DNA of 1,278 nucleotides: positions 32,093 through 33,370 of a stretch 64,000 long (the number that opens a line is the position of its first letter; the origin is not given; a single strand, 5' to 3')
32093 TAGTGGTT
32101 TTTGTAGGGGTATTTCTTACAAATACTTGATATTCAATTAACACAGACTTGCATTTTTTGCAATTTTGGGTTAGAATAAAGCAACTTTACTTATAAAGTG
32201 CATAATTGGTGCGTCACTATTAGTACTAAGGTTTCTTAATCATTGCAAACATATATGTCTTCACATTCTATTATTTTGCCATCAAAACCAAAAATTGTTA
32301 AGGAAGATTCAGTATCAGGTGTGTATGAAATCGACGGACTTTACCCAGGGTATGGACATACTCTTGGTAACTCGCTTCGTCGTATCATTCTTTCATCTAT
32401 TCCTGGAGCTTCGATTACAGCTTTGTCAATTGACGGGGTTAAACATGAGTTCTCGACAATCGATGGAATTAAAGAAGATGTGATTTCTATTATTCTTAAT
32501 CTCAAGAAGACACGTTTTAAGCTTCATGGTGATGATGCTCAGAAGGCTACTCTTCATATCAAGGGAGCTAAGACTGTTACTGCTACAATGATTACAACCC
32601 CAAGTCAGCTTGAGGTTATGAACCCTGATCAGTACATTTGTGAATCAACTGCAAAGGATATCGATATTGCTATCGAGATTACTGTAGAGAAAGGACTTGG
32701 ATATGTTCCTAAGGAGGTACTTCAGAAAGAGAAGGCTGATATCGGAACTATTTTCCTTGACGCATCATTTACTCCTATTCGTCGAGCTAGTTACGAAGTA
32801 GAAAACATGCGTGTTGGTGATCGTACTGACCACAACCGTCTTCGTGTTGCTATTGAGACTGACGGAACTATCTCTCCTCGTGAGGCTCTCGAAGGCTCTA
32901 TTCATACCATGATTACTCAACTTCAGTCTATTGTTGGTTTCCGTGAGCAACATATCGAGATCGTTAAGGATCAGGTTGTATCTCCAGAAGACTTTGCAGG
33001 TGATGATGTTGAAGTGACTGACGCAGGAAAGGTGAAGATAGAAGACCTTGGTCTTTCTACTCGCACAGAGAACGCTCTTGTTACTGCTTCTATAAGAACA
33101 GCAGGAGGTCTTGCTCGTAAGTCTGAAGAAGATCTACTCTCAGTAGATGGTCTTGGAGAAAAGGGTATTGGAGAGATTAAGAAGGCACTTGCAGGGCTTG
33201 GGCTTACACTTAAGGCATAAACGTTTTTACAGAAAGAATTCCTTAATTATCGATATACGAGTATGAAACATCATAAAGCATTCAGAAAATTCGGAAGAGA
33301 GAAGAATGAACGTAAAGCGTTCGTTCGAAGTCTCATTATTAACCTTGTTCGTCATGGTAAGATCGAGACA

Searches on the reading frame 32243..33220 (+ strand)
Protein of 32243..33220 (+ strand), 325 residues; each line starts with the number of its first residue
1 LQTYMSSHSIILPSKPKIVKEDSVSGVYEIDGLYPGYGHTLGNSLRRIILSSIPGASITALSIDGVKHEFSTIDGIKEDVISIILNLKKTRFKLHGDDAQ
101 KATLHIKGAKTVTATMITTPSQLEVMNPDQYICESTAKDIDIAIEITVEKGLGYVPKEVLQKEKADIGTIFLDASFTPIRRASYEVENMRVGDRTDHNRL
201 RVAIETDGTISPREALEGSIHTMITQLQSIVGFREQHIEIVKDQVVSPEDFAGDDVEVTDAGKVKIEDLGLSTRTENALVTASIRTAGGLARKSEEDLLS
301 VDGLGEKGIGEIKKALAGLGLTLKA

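Call 28: search_protein_families(library=pfam, proteins=[window:32243-33220:+], max_evalue=0.001)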
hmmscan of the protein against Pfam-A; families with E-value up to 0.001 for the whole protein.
window:32243-33220:+ (325 aa): 4 families
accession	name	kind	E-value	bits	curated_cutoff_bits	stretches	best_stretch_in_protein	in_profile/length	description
PF01000.31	RNA_pol_A_bac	-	3.1e-28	98.8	33.9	1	62-177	2-119/119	RNA polymerase Rpb3/RpoA insert domain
PF01193.29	RNA_pol_L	-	6.2e-19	67.9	24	1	35-227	5-74/74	RNA polymerase Rpb3/Rpb11 dimerisation domain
PF03118.21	RNA_pol_A_CTD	-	9.8e-14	51.3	23.8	1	262-317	11-66/67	Bacterial RNA polymerase, alpha chain C terminal domain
PF13656.11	RNA_pol_L_2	-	5.6e-05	23.2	27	0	198-230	40-72/75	RNA polymerase Rpb3/Rpb11 dimerisation domain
